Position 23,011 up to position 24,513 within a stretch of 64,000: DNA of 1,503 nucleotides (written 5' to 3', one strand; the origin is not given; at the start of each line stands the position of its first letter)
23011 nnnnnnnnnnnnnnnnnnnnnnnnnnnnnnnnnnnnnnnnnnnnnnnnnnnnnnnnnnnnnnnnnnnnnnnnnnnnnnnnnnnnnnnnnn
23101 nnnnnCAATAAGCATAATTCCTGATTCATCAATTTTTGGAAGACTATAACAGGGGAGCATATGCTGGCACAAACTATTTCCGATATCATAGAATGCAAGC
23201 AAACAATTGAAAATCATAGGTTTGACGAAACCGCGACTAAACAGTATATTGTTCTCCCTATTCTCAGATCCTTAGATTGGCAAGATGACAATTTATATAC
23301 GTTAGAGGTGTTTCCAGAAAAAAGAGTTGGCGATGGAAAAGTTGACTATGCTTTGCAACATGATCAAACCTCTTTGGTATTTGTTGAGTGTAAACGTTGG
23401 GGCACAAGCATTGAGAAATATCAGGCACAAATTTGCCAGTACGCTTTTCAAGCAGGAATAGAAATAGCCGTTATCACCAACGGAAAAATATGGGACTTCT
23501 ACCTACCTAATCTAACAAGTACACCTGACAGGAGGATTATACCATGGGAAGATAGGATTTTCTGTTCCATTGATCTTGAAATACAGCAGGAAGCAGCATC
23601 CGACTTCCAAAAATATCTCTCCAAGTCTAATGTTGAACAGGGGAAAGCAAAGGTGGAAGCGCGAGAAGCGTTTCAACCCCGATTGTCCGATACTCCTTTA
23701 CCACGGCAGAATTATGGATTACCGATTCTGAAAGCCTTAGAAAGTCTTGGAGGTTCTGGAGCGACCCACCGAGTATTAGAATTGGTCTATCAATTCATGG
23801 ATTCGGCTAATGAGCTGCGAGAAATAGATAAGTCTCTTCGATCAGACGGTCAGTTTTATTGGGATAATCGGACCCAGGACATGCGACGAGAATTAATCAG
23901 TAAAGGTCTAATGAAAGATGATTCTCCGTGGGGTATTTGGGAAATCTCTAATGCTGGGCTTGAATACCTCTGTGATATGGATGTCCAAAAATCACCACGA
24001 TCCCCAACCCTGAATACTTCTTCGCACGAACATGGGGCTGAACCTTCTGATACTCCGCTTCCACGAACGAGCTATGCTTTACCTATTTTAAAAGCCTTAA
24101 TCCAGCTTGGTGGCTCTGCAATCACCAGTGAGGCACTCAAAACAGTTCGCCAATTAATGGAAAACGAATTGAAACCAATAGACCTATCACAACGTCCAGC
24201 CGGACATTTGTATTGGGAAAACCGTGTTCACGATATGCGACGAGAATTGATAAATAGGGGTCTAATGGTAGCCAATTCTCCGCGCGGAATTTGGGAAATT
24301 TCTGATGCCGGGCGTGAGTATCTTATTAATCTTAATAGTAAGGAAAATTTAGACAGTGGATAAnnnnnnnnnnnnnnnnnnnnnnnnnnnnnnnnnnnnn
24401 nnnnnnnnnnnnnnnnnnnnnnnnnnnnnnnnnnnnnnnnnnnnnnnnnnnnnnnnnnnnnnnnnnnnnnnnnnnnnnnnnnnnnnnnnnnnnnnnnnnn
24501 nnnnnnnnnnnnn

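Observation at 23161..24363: Mrr-like protein with inverted domain order and duplicated winged-helix reader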

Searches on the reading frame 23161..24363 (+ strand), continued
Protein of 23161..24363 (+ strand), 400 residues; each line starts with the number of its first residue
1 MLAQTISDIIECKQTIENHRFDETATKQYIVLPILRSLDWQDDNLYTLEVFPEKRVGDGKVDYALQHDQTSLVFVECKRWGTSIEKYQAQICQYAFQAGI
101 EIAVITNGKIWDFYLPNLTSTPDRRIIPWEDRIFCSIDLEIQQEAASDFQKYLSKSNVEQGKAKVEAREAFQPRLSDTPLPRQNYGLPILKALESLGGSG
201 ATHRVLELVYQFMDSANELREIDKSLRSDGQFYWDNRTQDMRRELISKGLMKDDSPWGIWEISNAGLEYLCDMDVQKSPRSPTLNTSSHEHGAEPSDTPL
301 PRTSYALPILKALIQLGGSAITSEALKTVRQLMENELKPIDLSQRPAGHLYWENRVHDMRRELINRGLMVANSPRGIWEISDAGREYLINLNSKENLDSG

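Call 71: search_protein_families(library=pfam, proteins=[P0247, P0260, P0267, P0271, P0282, P0299, P0363, P0249, P0261, P0287], max_evalue=0.001)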
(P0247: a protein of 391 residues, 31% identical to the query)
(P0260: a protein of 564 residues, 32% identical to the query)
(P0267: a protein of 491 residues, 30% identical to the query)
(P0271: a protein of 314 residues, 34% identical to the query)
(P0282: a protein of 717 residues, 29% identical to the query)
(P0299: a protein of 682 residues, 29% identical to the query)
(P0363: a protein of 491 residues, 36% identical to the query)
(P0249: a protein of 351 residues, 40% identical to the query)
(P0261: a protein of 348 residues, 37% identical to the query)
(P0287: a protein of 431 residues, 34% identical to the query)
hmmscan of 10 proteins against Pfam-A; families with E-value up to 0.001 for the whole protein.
P0247 (391 aa): 3 families
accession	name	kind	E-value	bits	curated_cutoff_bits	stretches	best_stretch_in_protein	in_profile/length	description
PF14338.12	Mrr_N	-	6.4e-15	55.5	29.5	2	305-389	3-85/87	Mrr N-terminal domain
PF04313.20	HSDR_N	-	2.3e-10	41.1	25.1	1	56-111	126-190/198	Type I restriction enzyme R protein N terminus (HSDR_N)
PF13588.12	HSDR_N_2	-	1.5e-05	25.5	25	1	52-116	33-100/110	Type I restriction enzyme R protein N terminus (HSDR_N)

P0260 (564 aa): 1 family
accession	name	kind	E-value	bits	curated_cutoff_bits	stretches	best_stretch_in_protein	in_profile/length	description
PF14338.12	Mrr_N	-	2.8e-43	146.4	29.5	3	90-176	3-86/87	Mrr N-terminal domain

P0267 (491 aa): 1 family
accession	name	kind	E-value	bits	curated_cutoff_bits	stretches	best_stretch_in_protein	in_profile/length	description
PF14338.12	Mrr_N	-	9.8e-19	67.7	29.5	2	233-316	3-84/87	Mrr N-terminal domain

P0271 (314 aa): 1 family
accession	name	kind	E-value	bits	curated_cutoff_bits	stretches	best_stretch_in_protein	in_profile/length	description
PF14338.12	Mrr_N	-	3.2e-24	85.3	29.5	2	109-194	3-86/87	Mrr N-terminal domain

P0282 (717 aa): 2 families
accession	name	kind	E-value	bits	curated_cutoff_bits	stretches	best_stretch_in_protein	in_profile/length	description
PF14338.12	Mrr_N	-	2e-58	194.9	29.5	5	299-382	1-83/87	Mrr N-terminal domain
PF06113.17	BRE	-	0.00046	19.6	25.8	0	237-273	89-124/320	Brain and reproductive organ-expressed protein (BRE)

P0299 (682 aa): 1 family
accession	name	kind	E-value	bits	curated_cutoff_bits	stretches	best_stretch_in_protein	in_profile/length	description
PF14338.12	Mrr_N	-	9.8e-24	83.8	29.5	2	143-224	3-82/87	Mrr N-terminal domain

P0363 (491 aa): 1 family
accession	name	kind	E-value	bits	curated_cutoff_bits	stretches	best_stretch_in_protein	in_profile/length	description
PF14338.12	Mrr_N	-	8.9e-30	103.1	29.5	2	260-346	4-86/87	Mrr N-terminal domain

P0249 (351 aa): 2 families
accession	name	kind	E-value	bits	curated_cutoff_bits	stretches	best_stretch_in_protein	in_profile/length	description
PF14338.12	Mrr_N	-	3e-11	43.7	29.5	1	261-348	2-86/87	Mrr N-terminal domain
PF04313.20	HSDR_N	-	1.4e-07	32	25.1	0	57-112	126-190/198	Type I restriction enzyme R protein N terminus (HSDR_N)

P0261 (348 aa): 3 families
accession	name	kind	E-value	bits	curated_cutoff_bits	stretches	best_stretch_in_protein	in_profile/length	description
PF04313.20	HSDR_N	-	4.9e-10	40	25.1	1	55-111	125-190/198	Type I restriction enzyme R protein N terminus (HSDR_N)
PF14338.12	Mrr_N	-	1e-09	38.8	29.5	1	260-344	3-85/87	Mrr N-terminal domain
PF13588.12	HSDR_N_2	-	0.00016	22.2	25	1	51-111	32-94/110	Type I restriction enzyme R protein N terminus (HSDR_N)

P0287 (431 aa): 1 family
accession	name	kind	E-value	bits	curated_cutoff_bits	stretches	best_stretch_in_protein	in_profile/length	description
PF14338.12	Mrr_N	-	1.9e-24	86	29.5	3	85-169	4-86/87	Mrr N-terminal domain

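Call 73: find_encoding_contigs(protein=P0247, flank=7000, max_places=3)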
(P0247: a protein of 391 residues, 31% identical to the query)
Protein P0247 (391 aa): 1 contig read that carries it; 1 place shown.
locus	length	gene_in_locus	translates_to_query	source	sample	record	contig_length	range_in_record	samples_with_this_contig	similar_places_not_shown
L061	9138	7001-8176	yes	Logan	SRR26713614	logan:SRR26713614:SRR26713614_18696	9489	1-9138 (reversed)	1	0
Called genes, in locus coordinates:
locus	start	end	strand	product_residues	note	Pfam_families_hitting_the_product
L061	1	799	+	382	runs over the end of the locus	?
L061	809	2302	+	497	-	PF14691:Fer4_20, PF00070:Pyr_redox (faint), PF00890:FAD_binding_2 (weak), PF07992:Pyr_redox_2, PF12831:FAD_oxidored (weak), PF01593:Amino_oxidase (weak), PF13450:NAD_binding_8, PF07992:Pyr_redox_2, +3 more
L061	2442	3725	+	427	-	PF05721:PhyH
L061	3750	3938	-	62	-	-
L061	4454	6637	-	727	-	PF17764:PriA_3primeBD, PF00270:DEAD, PF04851:ResIII, PF00271:Helicase_C (weak), PF18074:PriA_C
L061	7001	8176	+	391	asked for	PF13588:HSDR_N_2 (weak), PF04313:HSDR_N, PF14338:Mrr_N (weak)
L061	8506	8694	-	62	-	-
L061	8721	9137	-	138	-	?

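Call 75: search_protein_families(library=pfam, proteins=[L049:4072-5136:+, L049:5278-6138:+, L049:6131-7885:+, L049:9351-9710:+, L049:9755-10912:+, L049:10872-11921:+, L049:11816-12871:+], max_evalue=0.001)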
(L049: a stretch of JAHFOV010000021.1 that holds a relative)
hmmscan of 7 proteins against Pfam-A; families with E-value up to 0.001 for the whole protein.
L049:4072-5136:+ (354 aa): 2 families
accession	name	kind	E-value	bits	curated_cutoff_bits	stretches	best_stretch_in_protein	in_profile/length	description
PF04055.27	Radical_SAM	-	4.5e-15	56.6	29.5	1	29-189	3-163/166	Radical SAM superfamily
PF13186.11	SPASM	-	7.7e-09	36.2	21.5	1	278-334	1-67/67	Iron-sulfur cluster-binding domain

L049:5278-6138:+ (286 aa): 2 families
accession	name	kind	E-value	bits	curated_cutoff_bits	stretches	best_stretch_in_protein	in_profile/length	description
PF00535.33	Glycos_transf_2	-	2.7e-23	83.2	23.3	1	11-142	1-139/168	Glycosyl transferase family 2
PF13704.12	Glyco_tranf_2_4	-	3.6e-05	24.6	27.5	1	18-94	2-87/98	Glycosyl transferase family 2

L049:6131-7885:+ (584 aa): 5 families
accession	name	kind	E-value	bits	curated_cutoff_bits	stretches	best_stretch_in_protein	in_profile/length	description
PF06293.20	Kdo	-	8.7e-32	110.7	21.3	2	379-551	34-205/207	Lipopolysaccharide kinase (Kdo/WaaP) family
PF00069.31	Pkinase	-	3.1e-09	37.1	31.7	1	461-511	95-141/263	Protein kinase domain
PF01636.29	APH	-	2e-05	24.9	23.2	0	110-183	36-110/239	Phosphotransferase enzyme family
PF07714.23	PK_Tyr_Ser-Thr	-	3.4e-05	23.7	23.1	1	446-499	88-137/258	Protein tyrosine and serine/threonine kinase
PF01163.29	RIO1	-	0.00014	22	22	0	464-499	104-140/187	RIO domain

L049:9351-9710:+ (119 aa): 1 family
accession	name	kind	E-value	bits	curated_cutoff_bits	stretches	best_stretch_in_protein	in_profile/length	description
PF02452.23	PemK_toxin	-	5.3e-10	39.9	23.1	1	15-116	2-108/109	PemK-like, MazF-like toxin of type II toxin-antitoxin system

L049:9755-10912:+ (385 aa): 6 families
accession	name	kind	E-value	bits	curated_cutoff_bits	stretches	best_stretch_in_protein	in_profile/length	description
PF00534.26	Glycos_transf_1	-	7.2e-25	87.9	26.4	1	194-362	4-172/172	Glycosyl transferases group 1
PF13692.12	Glyco_trans_1_4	-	3.7e-20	73.1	27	1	207-348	3-142/142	Glycosyl transferases group 1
PF13439.12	Glyco_transf_4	-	4.9e-16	59.7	28.5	1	14-176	3-170/170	Glycosyltransferase Family 4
PF13579.12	Glyco_trans_4_4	-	1.2e-12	48.8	29.7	1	13-165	1-152/158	Glycosyl transferase 4-like domain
PF13524.12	Glyco_trans_1_2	-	7.9e-08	32.8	25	1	257-376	27-142/144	Glycosyl transferase-like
PF13477.12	Glyco_trans_4_2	-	6.2e-06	26.9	23.4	1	18-109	12-96/139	Glycosyl transferase 4-like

L049:10872-11921:+ (349 aa): 3 families
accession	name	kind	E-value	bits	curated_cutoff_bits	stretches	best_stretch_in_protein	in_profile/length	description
PF00535.33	Glycos_transf_2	-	3.8e-21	76.2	23.3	1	22-200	1-167/168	Glycosyl transferase family 2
PF13641.12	Glyco_tranf_2_3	-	2.2e-11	44.7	27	1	21-240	3-214/230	Glycosyltransferase like family 2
PF13632.12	Glyco_trans_2_3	-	9.1e-11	42.4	27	1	99-297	1-174/198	Glycosyl transferase family group 2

L049:11816-12871:+ (351 aa): 5 families
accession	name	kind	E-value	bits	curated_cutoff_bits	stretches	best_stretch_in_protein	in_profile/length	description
PF04321.23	RmlD_sub_bind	-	2.8e-87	292.9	27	1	35-343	1-284/287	RmlD substrate binding domain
PF01370.27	Epimerase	-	8.9e-21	74.8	20.9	1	37-235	1-204/240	NAD dependent epimerase/dehydratase family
PF16363.11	GDP_Man_Dehyd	-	1.3e-14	54.9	27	1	41-217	4-193/332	GDP-mannose 4,6 dehydratase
PF02719.21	Polysacc_synt_2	-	7.2e-12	45.5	20.2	1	88-296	62-252/293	Polysaccharide biosynthesis protein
PF07993.18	NAD_binding_4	-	5.1e-08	32.8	20.1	1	105-200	90-204/258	Male sterility protein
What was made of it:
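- Solitary distant relatives: calls 73, 75. Solitary relatives have no R gene to control (calls 73, 75).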

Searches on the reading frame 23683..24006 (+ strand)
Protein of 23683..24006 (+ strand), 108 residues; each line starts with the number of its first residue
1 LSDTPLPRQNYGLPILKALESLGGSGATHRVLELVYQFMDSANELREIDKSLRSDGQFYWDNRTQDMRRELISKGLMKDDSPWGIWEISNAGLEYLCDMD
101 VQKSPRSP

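Call 84: search_solved_structures(query=A7, max_evalue=10, show_alignments=2)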
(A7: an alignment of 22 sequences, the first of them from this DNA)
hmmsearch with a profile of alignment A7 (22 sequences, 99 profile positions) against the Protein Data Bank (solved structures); distinct sequences matched with E-value up to 10: 7.
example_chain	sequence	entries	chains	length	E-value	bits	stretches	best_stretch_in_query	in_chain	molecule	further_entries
7kek_A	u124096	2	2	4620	0.78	13.1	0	18-65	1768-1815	Dynein alpha heavy chain | Dynein heavy chain, outer arm protein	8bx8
6zyw_C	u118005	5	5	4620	0.78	13.1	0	18-65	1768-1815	Dynein heavy chain, outer arm protein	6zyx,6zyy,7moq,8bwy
7k58_A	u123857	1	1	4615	0.78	13.1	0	18-65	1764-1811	Dynein heavy chain, outer arm protein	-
7k5b_A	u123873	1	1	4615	0.78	13.1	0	18-65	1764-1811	Dynein heavy chain, outer arm protein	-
4xrk_A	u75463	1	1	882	1.2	12.5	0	8-72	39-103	Importin Beta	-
4xri_A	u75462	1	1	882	1.4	12.2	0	8-72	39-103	Putative uncharacterized protein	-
7zgi_A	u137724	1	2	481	1.9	11.8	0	29-77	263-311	Peptidylprolyl isomerase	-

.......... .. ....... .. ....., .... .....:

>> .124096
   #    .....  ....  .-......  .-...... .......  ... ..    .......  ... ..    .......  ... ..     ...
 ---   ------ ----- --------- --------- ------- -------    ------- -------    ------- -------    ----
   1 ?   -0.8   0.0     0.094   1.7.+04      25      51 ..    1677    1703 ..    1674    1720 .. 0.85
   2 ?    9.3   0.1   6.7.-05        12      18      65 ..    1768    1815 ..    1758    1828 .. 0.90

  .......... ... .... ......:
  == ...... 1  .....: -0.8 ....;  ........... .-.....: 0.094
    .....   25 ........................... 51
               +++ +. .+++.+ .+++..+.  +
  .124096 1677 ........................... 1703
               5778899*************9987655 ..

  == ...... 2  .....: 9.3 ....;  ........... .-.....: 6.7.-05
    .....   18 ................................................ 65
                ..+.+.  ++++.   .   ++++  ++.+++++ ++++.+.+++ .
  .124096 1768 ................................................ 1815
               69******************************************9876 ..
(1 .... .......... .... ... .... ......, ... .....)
